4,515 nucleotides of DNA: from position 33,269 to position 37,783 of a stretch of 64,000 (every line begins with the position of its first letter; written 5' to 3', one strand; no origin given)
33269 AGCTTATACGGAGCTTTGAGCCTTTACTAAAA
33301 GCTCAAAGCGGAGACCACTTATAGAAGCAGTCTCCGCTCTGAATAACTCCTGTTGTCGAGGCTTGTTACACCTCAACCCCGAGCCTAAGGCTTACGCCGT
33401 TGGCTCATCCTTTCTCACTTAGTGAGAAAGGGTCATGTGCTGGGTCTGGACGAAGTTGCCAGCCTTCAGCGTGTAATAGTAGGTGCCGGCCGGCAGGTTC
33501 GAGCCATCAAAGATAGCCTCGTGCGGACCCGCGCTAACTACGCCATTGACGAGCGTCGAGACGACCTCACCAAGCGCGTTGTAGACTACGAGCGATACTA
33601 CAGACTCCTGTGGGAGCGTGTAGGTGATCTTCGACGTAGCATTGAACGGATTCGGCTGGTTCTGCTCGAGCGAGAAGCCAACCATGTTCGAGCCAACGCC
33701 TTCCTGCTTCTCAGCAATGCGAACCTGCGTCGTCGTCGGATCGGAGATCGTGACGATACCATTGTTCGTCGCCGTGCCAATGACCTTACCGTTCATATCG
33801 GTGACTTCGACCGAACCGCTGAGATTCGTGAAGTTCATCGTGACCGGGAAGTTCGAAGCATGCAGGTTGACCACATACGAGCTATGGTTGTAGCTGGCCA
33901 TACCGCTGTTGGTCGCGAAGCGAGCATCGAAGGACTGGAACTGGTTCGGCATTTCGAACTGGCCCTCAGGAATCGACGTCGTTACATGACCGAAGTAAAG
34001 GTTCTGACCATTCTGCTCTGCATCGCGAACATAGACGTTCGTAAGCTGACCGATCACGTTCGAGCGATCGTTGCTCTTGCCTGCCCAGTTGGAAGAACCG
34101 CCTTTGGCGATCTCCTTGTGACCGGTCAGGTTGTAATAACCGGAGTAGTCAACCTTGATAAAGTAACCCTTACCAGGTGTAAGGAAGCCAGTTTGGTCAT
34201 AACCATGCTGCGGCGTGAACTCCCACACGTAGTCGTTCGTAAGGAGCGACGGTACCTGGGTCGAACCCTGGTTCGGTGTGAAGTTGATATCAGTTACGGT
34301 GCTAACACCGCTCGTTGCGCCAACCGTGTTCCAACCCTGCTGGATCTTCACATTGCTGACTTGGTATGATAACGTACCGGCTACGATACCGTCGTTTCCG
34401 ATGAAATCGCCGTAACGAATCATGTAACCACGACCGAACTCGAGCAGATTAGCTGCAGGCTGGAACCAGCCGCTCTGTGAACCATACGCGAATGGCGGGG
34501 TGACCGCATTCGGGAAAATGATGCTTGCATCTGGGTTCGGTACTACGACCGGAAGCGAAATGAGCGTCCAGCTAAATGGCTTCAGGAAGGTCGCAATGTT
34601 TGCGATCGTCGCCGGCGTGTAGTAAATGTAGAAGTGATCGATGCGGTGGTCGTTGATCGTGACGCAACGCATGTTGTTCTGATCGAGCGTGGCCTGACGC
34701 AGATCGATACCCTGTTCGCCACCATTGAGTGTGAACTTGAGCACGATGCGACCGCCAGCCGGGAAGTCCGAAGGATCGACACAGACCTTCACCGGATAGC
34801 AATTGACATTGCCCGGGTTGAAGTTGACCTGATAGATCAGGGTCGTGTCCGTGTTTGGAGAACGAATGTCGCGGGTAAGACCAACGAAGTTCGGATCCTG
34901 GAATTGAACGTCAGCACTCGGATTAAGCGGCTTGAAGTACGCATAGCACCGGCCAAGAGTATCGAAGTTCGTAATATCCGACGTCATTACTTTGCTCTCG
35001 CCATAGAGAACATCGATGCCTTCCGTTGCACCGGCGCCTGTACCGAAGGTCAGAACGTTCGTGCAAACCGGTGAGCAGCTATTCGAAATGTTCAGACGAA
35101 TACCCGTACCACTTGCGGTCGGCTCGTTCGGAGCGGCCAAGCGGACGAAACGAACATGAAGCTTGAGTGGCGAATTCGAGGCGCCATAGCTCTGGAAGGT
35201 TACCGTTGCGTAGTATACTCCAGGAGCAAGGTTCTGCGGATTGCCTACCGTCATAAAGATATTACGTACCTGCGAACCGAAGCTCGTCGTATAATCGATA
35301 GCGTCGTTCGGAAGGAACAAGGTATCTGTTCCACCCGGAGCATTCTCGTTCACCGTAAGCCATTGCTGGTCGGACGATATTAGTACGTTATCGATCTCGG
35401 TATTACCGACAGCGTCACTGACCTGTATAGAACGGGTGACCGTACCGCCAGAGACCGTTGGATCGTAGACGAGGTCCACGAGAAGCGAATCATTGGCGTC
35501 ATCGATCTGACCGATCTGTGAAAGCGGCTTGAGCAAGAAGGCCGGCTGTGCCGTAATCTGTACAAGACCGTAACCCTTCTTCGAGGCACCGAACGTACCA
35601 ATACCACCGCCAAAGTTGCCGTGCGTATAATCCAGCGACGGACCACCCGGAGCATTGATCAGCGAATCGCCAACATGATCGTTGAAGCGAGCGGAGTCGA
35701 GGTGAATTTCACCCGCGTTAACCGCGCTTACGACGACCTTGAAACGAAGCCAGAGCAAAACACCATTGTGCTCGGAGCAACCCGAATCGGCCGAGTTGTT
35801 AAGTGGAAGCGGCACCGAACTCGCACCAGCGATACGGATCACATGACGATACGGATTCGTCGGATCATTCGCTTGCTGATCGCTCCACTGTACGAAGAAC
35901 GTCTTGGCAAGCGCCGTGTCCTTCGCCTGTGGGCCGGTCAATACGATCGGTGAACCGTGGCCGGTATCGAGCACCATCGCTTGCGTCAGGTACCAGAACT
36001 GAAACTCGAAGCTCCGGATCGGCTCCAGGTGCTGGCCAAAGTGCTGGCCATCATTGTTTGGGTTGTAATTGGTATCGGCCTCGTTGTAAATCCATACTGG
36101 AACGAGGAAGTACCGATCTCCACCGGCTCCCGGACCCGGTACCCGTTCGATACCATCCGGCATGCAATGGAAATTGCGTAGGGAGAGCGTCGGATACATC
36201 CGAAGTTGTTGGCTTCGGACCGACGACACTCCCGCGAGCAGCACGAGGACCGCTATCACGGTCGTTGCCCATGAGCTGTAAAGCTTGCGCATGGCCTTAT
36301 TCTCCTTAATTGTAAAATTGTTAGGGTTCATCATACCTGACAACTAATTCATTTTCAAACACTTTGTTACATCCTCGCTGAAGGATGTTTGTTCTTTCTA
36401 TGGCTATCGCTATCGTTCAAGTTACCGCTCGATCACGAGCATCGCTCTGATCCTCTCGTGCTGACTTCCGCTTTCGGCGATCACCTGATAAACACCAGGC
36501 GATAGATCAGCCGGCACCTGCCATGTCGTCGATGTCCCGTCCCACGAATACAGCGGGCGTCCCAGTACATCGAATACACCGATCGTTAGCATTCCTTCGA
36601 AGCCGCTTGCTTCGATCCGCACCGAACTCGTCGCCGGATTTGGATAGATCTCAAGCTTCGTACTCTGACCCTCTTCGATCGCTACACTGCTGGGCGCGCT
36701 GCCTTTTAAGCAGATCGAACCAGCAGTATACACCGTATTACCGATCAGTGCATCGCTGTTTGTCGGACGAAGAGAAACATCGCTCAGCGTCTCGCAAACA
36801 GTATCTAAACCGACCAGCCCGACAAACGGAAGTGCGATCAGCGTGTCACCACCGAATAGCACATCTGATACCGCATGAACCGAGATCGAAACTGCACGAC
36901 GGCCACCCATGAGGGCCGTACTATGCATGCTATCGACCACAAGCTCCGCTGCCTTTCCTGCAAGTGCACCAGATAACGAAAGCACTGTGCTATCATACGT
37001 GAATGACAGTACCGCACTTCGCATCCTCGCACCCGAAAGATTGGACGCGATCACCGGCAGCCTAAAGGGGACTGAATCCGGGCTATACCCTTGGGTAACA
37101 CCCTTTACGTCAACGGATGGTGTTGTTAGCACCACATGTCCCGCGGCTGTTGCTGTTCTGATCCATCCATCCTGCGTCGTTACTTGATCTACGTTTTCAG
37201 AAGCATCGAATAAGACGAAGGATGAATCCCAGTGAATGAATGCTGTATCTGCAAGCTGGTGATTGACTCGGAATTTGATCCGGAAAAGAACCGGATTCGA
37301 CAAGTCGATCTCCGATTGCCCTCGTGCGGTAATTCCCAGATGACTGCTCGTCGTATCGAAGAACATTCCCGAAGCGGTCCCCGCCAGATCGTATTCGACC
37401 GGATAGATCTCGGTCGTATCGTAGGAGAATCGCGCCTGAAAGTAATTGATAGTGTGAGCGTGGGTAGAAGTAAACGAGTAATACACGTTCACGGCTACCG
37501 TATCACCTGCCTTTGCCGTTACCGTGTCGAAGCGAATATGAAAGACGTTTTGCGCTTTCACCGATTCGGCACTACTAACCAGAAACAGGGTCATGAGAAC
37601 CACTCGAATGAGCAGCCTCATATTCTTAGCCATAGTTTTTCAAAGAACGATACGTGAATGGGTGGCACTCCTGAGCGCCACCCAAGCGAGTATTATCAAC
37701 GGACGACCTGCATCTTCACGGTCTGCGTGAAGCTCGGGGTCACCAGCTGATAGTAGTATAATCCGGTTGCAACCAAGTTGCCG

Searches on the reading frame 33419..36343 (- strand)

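Call 3: search_protein_families(library=pfam, proteins=[window:33419-36343:-], max_evalue=0.1)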
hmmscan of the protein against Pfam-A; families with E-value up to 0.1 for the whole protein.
window:33419-36343:- (974 aa): 3 families
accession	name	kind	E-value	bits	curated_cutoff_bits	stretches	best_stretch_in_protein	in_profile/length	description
PF13860.13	FlgD_ig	-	5.9e-07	29.8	27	1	903-961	11-75/79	FlgD Ig-like domain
PF18962.6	Por_Secre_tail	-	4.4e-05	24.1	27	1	897-967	3-70/75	Secretion system C-terminal sorting domain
PF13585.12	CHU_C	-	0.00078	20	27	1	912-961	25-72/86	CHU_C Type IX secretion signal domain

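Call 4: search_protein_families(library=ncbifam, proteins=[window:33419-36343:-], max_evalue=0.1)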
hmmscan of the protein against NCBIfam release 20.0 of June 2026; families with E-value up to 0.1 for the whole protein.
window:33419-36343:- (974 aa): 3 families
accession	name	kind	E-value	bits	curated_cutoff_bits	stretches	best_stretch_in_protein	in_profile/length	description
TIGR04183.1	Por_Secre_tail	domain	1.8e-08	34.2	23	1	897-968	3-67/72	T9SS type A sorting domain-containing protein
NF052323.1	T9SSA_dep_M6i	equivalog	0.0012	16.8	600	1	895-961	960-1026/1043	T9SS-dependent M6-like inactivated metalloprotease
NF008767.0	PRK11798.2-2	equivalog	0.017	15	182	1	314-368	34-85/131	ClpXP protease specificity-enhancing factor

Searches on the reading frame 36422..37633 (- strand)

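Call 8: search_protein_families(library=pfam, proteins=[window:36422-37633:-], max_evalue=0.001)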
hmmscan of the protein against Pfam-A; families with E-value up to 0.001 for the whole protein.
window:36422-37633:- (403 aa): 2 families
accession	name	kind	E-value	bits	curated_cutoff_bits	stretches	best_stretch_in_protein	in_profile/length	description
PF00963.24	Cohesin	-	2.3e-12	47.8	24.1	1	34-158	4-137/139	Cohesin domain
PF18962.6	Por_Secre_tail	-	2.4e-05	25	27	1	329-392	1-68/75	Secretion system C-terminal sorting domain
